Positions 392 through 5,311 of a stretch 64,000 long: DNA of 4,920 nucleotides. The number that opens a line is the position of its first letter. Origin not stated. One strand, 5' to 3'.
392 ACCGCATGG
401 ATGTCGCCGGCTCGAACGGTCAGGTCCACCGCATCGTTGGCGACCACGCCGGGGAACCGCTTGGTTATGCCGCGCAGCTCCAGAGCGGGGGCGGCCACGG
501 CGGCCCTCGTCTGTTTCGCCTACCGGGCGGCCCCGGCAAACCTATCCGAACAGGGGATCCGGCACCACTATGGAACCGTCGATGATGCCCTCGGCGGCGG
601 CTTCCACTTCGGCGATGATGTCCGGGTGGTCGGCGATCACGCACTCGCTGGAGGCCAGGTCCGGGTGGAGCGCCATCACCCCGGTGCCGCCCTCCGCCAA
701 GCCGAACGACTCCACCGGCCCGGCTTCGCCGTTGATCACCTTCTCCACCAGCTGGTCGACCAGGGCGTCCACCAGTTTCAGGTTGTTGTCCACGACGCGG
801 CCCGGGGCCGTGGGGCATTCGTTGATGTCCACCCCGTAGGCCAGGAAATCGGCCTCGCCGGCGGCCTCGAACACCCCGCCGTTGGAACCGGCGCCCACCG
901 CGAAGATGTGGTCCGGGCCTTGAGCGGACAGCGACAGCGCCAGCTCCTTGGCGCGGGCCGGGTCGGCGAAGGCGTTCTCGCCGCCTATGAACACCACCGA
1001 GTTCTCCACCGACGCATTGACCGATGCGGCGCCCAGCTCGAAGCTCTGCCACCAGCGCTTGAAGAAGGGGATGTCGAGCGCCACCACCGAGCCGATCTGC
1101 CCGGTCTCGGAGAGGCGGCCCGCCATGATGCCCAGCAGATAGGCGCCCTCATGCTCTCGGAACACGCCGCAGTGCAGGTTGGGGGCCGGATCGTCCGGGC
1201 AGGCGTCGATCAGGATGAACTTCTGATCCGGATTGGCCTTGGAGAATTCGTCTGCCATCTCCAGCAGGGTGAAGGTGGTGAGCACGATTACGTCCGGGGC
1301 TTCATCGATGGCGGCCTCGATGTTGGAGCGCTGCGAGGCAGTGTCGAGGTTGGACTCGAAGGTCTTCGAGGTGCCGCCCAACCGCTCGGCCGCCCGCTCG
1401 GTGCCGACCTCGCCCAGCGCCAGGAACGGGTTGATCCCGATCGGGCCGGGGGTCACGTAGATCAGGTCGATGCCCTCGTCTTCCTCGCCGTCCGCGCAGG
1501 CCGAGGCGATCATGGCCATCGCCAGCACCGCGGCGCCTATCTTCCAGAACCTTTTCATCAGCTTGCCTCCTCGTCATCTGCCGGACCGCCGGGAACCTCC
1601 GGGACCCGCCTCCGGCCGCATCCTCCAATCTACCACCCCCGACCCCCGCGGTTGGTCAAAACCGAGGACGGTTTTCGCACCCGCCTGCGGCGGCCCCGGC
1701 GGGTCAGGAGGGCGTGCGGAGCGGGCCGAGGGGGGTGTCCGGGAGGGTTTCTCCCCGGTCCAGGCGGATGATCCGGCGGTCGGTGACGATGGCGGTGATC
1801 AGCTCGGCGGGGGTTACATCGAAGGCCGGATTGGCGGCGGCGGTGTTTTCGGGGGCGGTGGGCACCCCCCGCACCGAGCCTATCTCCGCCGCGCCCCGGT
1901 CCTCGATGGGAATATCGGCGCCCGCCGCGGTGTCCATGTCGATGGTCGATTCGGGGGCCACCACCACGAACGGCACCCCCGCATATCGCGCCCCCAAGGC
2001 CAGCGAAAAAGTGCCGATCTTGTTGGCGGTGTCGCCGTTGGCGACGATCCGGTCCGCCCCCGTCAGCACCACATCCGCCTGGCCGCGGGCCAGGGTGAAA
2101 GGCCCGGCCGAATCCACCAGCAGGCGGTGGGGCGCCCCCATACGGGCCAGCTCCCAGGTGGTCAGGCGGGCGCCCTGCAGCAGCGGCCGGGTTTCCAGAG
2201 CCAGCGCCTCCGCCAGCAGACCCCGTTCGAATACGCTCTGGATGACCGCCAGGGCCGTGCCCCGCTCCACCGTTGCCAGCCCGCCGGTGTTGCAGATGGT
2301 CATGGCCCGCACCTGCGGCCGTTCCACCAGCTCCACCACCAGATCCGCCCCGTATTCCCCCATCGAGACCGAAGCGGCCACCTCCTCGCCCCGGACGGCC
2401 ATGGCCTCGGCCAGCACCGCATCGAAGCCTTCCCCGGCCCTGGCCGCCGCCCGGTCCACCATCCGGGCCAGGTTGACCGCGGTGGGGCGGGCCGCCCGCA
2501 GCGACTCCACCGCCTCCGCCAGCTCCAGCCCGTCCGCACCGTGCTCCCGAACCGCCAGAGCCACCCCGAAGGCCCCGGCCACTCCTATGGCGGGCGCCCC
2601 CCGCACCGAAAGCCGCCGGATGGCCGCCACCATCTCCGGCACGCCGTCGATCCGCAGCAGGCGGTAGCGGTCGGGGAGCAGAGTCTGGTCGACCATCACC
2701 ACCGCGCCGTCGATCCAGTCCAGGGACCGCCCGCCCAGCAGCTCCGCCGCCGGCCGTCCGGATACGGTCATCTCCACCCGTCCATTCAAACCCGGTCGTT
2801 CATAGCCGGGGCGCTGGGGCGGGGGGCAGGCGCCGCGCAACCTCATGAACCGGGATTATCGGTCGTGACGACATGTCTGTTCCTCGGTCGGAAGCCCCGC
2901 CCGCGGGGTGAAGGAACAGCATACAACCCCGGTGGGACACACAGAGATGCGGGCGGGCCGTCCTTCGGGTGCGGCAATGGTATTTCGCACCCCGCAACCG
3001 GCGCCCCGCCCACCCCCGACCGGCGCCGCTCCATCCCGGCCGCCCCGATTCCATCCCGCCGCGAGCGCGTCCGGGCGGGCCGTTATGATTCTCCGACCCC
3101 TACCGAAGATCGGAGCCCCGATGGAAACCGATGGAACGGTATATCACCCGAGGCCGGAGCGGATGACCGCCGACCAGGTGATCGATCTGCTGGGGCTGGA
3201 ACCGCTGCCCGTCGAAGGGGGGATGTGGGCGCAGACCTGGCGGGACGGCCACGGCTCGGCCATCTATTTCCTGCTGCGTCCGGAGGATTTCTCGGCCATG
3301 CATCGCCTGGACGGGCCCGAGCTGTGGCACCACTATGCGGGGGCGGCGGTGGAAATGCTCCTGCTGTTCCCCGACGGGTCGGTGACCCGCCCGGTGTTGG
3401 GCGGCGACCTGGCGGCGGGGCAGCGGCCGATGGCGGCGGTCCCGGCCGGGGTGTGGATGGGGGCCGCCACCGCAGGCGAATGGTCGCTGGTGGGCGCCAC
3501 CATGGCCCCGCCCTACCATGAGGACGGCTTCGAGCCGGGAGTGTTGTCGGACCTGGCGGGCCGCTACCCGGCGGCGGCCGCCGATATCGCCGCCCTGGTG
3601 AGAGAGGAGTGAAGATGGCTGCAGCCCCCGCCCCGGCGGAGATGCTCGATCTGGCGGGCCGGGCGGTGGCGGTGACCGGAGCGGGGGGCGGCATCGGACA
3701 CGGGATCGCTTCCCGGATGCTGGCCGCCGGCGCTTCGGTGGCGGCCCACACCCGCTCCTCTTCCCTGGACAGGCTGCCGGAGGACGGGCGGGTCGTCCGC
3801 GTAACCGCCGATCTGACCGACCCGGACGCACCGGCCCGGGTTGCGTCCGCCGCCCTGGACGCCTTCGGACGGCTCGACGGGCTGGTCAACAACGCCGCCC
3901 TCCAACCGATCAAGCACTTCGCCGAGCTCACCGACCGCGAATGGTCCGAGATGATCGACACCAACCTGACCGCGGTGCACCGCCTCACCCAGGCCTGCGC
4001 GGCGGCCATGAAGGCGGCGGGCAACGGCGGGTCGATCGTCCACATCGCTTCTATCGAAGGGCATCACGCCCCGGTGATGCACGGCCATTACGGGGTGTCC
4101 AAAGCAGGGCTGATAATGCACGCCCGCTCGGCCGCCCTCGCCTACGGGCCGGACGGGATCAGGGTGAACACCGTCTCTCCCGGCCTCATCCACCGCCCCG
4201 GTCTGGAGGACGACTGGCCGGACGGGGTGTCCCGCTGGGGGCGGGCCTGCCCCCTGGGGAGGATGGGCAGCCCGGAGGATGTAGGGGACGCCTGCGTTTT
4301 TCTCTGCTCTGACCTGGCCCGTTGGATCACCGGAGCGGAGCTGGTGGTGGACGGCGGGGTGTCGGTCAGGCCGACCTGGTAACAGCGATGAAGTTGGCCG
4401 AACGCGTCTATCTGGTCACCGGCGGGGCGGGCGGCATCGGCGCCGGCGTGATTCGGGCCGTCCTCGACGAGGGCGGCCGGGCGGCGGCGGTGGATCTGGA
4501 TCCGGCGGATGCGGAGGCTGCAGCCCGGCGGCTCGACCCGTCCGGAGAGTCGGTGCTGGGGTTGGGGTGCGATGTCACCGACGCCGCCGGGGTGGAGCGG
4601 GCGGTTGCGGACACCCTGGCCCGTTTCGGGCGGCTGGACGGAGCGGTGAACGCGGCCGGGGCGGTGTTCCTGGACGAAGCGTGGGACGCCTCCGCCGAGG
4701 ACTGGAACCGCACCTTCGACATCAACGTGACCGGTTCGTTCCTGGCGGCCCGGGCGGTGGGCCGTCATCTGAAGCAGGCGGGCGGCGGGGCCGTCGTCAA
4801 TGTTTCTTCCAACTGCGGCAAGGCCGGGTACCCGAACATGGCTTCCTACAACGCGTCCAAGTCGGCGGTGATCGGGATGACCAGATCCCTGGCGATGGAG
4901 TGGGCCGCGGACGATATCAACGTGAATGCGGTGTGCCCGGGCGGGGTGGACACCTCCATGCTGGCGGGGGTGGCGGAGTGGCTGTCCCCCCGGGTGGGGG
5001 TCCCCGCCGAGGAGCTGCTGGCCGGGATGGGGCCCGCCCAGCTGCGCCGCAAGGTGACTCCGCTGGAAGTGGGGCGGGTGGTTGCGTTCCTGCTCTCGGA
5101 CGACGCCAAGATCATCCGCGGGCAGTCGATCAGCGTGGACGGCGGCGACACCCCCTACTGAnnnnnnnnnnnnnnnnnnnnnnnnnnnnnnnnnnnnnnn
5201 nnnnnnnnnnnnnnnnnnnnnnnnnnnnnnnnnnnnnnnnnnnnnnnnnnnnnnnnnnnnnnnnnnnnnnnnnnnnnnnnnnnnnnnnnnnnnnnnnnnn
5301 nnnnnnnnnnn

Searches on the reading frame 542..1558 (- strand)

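Call 90: search_protein_families(library=pfam, proteins=[window:542-1558:-], max_evalue=0.001)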
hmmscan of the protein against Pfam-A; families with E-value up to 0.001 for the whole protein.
window:542-1558:- (338 aa): 2 families
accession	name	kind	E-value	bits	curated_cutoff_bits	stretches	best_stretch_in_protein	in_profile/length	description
PF02608.20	Bmp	-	3.5e-33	115.3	24.1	1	36-295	8-269/301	ABC transporter substrate-binding protein PnrA-like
PF13407.12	Peripla_BP_4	-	9.6e-09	35.6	35.1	1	34-244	2-217/258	Periplasmic binding protein domain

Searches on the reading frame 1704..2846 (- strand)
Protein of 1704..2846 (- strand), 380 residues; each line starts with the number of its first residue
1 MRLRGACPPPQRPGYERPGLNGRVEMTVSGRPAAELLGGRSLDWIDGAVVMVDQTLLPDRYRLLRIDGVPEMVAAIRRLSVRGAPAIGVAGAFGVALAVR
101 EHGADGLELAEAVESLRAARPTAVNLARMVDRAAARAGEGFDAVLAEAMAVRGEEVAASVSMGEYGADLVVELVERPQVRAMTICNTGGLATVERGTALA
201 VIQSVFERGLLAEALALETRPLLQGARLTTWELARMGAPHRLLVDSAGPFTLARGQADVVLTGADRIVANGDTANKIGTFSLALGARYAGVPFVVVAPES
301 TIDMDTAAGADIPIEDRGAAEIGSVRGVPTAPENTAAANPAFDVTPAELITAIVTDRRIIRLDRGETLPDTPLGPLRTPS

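Call 90: search_protein_families(library=pfam, proteins=[window:1704-2846:-], max_evalue=0.001)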
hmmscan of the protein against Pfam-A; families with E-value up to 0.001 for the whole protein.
window:1704-2846:- (380 aa): 1 family
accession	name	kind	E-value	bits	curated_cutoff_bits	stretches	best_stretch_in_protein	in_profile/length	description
PF01008.23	IF-2B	-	5e-55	187.1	22.4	1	81-357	2-275/280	Initiation factor 2 subunit family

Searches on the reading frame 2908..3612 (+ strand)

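Call 90: search_protein_families(library=pfam, proteins=[window:2908-3612:+], max_evalue=0.001)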
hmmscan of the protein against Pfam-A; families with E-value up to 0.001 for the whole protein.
window:2908-3612:+ (234 aa): 1 family
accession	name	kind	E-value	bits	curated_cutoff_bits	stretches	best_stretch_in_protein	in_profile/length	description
PF06172.17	Cupin_5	-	6.4e-31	107.7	25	1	90-209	2-137/139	Cupin superfamily (DUF985)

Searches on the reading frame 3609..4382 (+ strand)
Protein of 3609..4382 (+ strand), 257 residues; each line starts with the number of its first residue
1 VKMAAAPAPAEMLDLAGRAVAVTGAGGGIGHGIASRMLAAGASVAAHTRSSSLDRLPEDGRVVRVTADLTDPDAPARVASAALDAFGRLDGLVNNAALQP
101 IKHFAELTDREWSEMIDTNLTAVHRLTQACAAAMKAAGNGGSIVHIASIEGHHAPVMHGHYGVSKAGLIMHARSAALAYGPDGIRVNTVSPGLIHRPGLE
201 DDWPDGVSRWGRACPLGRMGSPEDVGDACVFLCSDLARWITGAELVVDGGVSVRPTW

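Call 90: search_protein_families(library=pfam, proteins=[window:3609-4382:+], max_evalue=0.001)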
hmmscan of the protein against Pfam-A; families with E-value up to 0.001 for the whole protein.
window:3609-4382:+ (257 aa): 4 families
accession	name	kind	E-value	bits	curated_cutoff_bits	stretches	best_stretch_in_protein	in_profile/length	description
PF13561.12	adh_short_C2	-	7.8e-59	199.5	27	1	24-252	1-236/236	Enoyl-(Acyl carrier protein) reductase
PF00106.31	adh_short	-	5.5e-43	147.2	26.6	1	19-195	2-183/195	short chain dehydrogenase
PF08659.16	KR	-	2.4e-08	34.5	22.6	1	21-162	4-150/180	KR domain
PF01370.27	Epimerase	-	1.3e-05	25.2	20.9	1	20-133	1-105/240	NAD dependent epimerase/dehydratase family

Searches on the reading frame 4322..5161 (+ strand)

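Call 90: search_protein_families(library=pfam, proteins=[window:4322-5161:+], max_evalue=0.001)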
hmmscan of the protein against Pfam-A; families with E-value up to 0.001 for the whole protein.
window:4322-5161:+ (279 aa): 5 families
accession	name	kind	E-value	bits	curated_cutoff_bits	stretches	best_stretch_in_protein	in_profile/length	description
PF13561.12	adh_short_C2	-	1e-55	189.3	27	1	36-275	3-234/236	Enoyl-(Acyl carrier protein) reductase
PF00106.31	adh_short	-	3.5e-52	177.2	26.6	1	29-220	2-193/195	short chain dehydrogenase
PF08659.16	KR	-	6.2e-15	56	22.6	1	29-183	2-156/180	KR domain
PF23441.1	SDR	-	1e-08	35.4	27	1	22-214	2-199/258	SDR-like rossmann domain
PF01370.27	Epimerase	-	5.8e-07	29.6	20.9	1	31-182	2-148/240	NAD dependent epimerase/dehydratase family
